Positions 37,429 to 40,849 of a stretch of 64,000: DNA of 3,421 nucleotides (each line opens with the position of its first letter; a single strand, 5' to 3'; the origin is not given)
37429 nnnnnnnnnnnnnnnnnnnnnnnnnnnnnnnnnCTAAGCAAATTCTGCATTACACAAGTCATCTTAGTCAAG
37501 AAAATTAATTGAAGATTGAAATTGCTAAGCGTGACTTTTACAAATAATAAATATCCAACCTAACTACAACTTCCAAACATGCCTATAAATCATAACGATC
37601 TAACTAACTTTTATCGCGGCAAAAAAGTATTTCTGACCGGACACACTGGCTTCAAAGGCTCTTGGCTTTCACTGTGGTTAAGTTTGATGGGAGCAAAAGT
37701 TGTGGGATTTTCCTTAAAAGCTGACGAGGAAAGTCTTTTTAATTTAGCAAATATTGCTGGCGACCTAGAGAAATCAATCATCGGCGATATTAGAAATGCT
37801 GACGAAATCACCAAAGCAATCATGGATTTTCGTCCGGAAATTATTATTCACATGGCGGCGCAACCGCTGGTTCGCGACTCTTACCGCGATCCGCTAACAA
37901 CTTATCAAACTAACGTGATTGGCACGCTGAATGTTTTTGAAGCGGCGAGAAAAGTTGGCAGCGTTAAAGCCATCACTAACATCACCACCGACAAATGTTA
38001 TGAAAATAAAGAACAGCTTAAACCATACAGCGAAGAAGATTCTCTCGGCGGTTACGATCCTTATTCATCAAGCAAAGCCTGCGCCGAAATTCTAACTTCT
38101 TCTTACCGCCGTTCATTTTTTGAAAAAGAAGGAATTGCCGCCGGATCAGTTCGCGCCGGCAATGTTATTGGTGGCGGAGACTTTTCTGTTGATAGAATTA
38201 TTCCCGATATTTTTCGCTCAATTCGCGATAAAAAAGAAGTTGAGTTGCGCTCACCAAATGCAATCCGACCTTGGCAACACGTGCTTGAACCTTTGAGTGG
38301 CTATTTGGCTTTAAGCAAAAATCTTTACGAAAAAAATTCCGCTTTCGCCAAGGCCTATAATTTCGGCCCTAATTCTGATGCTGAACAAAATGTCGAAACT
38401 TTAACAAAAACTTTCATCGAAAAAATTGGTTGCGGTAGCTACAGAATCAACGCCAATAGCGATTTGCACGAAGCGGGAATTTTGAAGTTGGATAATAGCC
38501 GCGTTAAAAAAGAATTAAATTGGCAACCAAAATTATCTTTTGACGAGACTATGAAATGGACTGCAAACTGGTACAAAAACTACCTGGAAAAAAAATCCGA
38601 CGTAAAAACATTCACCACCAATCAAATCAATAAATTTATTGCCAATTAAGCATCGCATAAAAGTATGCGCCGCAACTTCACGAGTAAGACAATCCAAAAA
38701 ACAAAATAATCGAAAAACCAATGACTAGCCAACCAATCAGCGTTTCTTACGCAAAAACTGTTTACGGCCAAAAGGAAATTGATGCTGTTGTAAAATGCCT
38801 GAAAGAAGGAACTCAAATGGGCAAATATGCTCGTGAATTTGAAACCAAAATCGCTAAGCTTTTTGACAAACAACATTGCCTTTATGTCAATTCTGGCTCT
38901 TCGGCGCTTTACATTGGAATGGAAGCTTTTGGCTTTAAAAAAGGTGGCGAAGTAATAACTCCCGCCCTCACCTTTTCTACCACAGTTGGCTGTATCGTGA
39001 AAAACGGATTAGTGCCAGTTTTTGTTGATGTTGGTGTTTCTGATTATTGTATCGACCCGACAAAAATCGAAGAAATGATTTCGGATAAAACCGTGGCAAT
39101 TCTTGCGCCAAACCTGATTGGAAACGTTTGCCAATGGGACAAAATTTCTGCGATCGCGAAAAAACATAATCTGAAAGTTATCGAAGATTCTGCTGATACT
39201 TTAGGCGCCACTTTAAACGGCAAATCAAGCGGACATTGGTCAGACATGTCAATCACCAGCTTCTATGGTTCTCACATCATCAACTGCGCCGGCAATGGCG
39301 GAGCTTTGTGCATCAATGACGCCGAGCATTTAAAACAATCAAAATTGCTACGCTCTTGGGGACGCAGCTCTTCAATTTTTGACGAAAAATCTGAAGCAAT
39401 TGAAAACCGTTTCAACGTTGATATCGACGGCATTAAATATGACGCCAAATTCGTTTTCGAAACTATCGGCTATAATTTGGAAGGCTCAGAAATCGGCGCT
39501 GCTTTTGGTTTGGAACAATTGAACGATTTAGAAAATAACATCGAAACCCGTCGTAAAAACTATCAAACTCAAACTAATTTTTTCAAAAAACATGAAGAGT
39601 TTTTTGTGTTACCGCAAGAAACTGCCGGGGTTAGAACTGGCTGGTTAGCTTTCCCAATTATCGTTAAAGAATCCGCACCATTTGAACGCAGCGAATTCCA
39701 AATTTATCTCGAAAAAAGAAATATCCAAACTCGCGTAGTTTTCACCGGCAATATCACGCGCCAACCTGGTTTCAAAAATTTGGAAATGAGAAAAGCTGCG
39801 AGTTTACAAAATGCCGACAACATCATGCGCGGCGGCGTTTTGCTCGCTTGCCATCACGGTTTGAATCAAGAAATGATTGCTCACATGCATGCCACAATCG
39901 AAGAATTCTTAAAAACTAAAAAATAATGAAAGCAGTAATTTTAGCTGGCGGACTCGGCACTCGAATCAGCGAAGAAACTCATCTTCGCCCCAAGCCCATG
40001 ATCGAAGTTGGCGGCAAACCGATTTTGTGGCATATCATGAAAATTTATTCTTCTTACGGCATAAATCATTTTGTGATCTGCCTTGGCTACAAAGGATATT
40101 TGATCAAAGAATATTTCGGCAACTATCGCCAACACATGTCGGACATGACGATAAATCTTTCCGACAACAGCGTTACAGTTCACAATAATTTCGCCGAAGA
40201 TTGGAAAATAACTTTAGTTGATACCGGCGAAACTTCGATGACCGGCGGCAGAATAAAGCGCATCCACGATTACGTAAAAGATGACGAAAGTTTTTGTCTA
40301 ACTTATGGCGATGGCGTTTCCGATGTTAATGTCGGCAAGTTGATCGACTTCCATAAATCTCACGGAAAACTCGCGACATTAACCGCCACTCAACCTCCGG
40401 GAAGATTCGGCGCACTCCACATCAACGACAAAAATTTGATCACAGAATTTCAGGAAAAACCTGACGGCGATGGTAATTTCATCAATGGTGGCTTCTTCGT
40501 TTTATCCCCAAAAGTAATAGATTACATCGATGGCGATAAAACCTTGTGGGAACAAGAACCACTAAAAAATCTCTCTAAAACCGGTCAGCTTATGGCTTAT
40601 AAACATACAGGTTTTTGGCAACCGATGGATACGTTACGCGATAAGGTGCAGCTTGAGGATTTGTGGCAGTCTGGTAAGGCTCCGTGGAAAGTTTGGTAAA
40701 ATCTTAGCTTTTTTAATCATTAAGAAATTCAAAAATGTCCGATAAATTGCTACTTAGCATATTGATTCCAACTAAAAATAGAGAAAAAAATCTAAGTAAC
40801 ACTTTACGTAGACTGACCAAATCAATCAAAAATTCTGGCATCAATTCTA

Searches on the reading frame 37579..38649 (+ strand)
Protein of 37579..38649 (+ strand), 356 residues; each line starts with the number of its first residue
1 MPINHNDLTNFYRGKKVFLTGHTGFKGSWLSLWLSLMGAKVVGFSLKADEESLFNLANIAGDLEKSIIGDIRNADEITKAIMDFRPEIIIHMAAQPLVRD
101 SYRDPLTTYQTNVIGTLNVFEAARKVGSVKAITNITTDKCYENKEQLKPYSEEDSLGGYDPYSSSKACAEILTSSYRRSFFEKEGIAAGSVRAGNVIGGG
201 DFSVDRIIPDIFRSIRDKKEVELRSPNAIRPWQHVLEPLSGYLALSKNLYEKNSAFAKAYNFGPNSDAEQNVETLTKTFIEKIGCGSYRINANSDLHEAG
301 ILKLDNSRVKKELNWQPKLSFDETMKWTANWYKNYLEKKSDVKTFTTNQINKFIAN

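Call 6: search_protein_families(library=pfam, proteins=[window:37579-38649:+], max_evalue=0.00001)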
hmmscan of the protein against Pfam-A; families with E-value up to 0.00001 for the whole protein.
window:37579-38649:+ (356 aa): 6 families
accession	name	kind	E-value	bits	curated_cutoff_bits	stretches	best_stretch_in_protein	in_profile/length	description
PF16363.11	GDP_Man_Dehyd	-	6.9e-38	131.4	27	1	19-326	2-330/332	GDP-mannose 4,6 dehydratase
PF01370.27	Epimerase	-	2.4e-33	116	20.9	1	17-249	1-228/240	NAD dependent epimerase/dehydratase family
PF02719.21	Polysacc_synt_2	-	1.9e-15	57.3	20.2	1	19-231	3-202/293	Polysaccharide biosynthesis protein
PF04321.23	RmlD_sub_bind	-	5.1e-09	36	27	1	16-172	2-135/287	RmlD substrate binding domain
PF01073.25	3Beta_HSD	-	2.9e-08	33.5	22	1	20-204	3-189/280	3-beta hydroxysteroid dehydrogenase/isomerase family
PF07993.18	NAD_binding_4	-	2e-06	27.6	20.1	1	86-178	89-193/258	Male sterility protein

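Call 30: search_protein_families(library=ncbifam, proteins=[window:37579-38649:+], max_evalue=0.00001)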
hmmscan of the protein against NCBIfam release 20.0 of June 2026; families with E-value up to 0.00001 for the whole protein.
window:37579-38649:+ (356 aa): 14 families
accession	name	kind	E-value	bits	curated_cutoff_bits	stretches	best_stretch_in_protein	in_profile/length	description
TIGR02622.1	CDP_4_6_dhtase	equivalog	5.2e-142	473.1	278.45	1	11-353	1-351/352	CDP-glucose 4,6-dehydratase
TIGR01181.1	dTDP_gluc_dehyt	equivalog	4.6e-32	111.4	365.1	1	17-334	2-313/321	dTDP-glucose 4,6-dehydratase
TIGR04180.1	EDH_00030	hypoth_equivalog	1.2e-25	90.3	475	1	17-319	1-296/297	NAD-dependent 4,6-dehydratase LegB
TIGR01179.1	galE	equivalog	1e-20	73.8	262.3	1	16-179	1-162/332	UDP-glucose 4-epimerase GalE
NF007490.0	PRK10084.1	subfamily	1.3e-15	57.3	649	1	16-346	2-348/361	dTDP-glucose 4,6-dehydratase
NF007956.0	PRK10675.1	subfamily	3.1e-15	56.1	394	1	16-171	2-158/338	UDP-glucose 4-epimerase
TIGR01472.1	gmd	equivalog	1e-14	54.5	415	1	15-180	1-173/342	GDP-mannose 4,6-dehydratase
NF007582.0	PRK10217.1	equivalog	1.9e-14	53.5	698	1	15-334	2-333/355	dTDP-glucose 4,6-dehydratase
TIGR01214.1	rmlD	equivalog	2.1e-11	43.4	224.05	1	19-177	4-139/285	dTDP-4-dehydrorhamnose reductase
NF011728.1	PRK15181.1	equivalog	7e-10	38.4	760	1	15-183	16-185/348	Vi polysaccharide biosynthesis UDP-N-acetylglucosaminuronic acid C-4 epimerase TviC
TIGR03466.1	HpnA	hypoth_equivalog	5.7e-09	35.3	367.65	1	16-170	2-149/327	hopanoid-associated sugar epimerase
TIGR03589.1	PseB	equivalog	9.5e-09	34.6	407.75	1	13-141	3-129/324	UDP-N-acetylglucosamine 4,6-dehydratase (inverting)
NF042423.1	oxyalk_red_Shew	equivalog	1.9e-08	33.7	580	1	15-170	9-153/331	2-alkyl-3-oxoalkanoate reductase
NF042422.1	oxyalk_red_OleD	equivalog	8.7e-07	28.6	580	1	16-170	2-147/329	2-alkyl-3-oxoalkanoate reductase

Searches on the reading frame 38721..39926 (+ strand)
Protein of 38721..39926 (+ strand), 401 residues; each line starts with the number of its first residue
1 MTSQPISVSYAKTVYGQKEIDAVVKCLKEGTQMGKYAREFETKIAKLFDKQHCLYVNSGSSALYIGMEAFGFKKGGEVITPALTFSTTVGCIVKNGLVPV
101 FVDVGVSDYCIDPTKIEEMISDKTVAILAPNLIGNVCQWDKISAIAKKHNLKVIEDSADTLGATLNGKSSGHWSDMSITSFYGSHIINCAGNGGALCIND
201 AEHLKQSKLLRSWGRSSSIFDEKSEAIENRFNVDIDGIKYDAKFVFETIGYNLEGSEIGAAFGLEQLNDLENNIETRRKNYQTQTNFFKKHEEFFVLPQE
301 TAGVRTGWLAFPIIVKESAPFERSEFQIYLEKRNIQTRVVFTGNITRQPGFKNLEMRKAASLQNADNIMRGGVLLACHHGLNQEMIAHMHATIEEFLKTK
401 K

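Call 6: search_protein_families(library=pfam, proteins=[window:38721-39926:+], max_evalue=0.00001)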
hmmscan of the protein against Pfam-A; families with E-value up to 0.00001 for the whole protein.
window:38721-39926:+ (401 aa): 2 families
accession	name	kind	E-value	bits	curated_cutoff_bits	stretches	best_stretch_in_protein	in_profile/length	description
PF01041.23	DegT_DnrJ_EryC1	-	6.6e-88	295.8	19.8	1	17-393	5-359/360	DegT/DnrJ/EryC1/StrS aminotransferase family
PF01053.26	Cys_Met_Meta_PP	-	1.9e-06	27.2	27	1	38-179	55-194/381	Cys/Met metabolism PLP-dependent enzyme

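Call 30: search_protein_families(library=ncbifam, proteins=[window:38721-39926:+], max_evalue=0.00001)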
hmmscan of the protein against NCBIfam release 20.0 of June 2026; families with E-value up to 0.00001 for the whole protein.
window:38721-39926:+ (401 aa): 9 families
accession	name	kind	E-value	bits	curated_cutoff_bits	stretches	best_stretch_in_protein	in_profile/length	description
NF011936.0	PRK15407.1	equivalog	5.1e-99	331.9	423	1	7-400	36-439/440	lipopolysaccharide biosynthesis protein RfbH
TIGR03588.1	PseC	equivalog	1.2e-58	198.9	423.5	1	8-396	2-379/380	UDP-4-amino-4,6-dideoxy-N-acetyl-beta-L-altrosamine transaminase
TIGR04181.1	NHT_00031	hypoth_equivalog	1.5e-52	178.7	420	2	16-216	9-226/359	LegC family aminotransferase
NF008687.0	PRK11706.1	equivalog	1.1e-43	149.5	375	1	8-344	2-323/375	dTDP-4-amino-4,6-dideoxygalactose transaminase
NF008658.2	PRK11658.1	equivalog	9.3e-37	126.5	631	1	9-346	6-329/379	UDP-4-amino-4-deoxy-L-arabinose aminotransferase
TIGR04427.1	PLP_DesI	equivalog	5.4e-36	124.5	650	1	31-351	48-340/390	dTDP-4-dehydro-6-deoxyglucose aminotransferase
TIGR02379.1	ECA_wecE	subfamily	3.3e-35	121.6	434.85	1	18-337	12-317/376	dTDP-4-amino-4,6-dideoxy-D-glucose transaminase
TIGR01977.1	am_tr_V_EF2568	hypoth_equivalog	4.1e-07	29.3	377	1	35-185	44-199/376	cysteine desulfurase family protein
NF005816.0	PRK07682.1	equivalog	8.8e-07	27.9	620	0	43-157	82-203/390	aminotransferase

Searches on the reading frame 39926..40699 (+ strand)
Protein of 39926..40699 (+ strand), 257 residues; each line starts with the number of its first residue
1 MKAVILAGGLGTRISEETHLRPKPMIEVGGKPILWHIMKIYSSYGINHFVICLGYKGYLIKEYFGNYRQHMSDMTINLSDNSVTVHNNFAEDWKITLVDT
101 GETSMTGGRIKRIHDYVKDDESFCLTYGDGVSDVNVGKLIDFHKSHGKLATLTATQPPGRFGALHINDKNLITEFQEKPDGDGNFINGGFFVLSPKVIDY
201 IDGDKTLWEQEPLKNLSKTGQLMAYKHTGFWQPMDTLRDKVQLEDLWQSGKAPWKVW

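Call 6: search_protein_families(library=pfam, proteins=[window:39926-40699:+], max_evalue=0.00001)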
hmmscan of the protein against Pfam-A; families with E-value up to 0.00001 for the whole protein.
window:39926-40699:+ (257 aa): 2 families
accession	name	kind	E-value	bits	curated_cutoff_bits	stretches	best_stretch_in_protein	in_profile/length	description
PF00483.29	NTP_transferase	-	1.9e-22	80.5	21.2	1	2-211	1-199/245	Nucleotidyl transferase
PF12804.13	NTP_transf_3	-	2.4e-07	31.5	27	1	3-56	1-49/160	MobA-like NTP transferase domain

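Call 30: search_protein_families(library=ncbifam, proteins=[window:39926-40699:+], max_evalue=0.00001)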
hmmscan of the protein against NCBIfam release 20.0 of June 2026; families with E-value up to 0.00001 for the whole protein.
window:39926-40699:+ (257 aa): 18 families
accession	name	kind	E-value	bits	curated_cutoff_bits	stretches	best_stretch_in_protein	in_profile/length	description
TIGR02623.1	G1P_cyt_trans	equivalog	8.2e-139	461.2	300.25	1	1-257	1-255/255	glucose-1-phosphate cytidylyltransferase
TIGR03992.1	Arch_glmU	subfamily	1.6e-27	96.4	292.1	2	1-70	1-70/393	bifunctional sugar-1-phosphate nucleotidylyltransferase/acetyltransferase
NF052502.1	man1P_GTase_Rv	exception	1.2e-25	90.2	440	1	2-242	2-225/352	mannose-1-phosphate guanylyltransferase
NF049965.1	GlMnHpPGnyltfHddC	equivalog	1.2e-23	84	300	1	1-203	1-177/221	D-glycero-D-manno-heptose 1-phosphate guanosyltransferase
NF041313.1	UDPGP_AglF_Halo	equivalog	4.9e-22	78.5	400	1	1-67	1-67/234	UTP--glucose-1-phosphate uridylyltransferase AglF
NF041173.1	Sug_nt_acttase_Thmprot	equivalog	3.8e-19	68.9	600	1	60-205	34-180/405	bifunctional sugar-1-phosphate nucleotidylyltransferase/acetyltransferase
NF045761.1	NAMPUrTaseMurU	equivalog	5.4e-16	59.1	250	1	1-239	1-219/226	N-acetylmuramate alpha-1-phosphate uridylyltransferase MurU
TIGR01208.1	rmlA_long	equivalog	8.8e-16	57.7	320.25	1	2-211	1-192/353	glucose-1-phosphate thymidylyltransferase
NF003670.0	PRK05293.1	equivalog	6e-14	51.8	470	1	3-238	7-249/382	glucose-1-phosphate adenylyltransferase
NF041135.1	IPPtranDIPPsyn_Thcocales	equivalog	2e-12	46.9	580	1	1-56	1-52/419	bifunctional L-myo-inositol-1-phosphate cytidylyltransferase/CDP-L-myo-inositol myo-inositolphosphotransferase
TIGR02091.1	glgC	equivalog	8e-11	41.6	424.9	1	2-182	2-179/364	glucose-1-phosphate adenylyltransferase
NF001947.0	PRK00725.1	subfamily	3e-09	36.1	470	1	3-181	19-195/426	glucose-1-phosphate adenylyltransferase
TIGR01173.1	glmU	equivalog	4.6e-09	35.6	366.85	1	1-71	1-68/452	bifunctional UDP-N-acetylglucosamine diphosphorylase/glucosamine-1-phosphate N-acetyltransferase GlmU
TIGR01099.1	galU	equivalog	5.9e-08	32.6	326.8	1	1-147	2-150/261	UTP--glucose-1-phosphate uridylyltransferase GalU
NF002772.0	PRK02862.1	equivalog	4.7e-07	28.9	537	0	3-182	6-182/429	glucose-1-phosphate adenylyltransferase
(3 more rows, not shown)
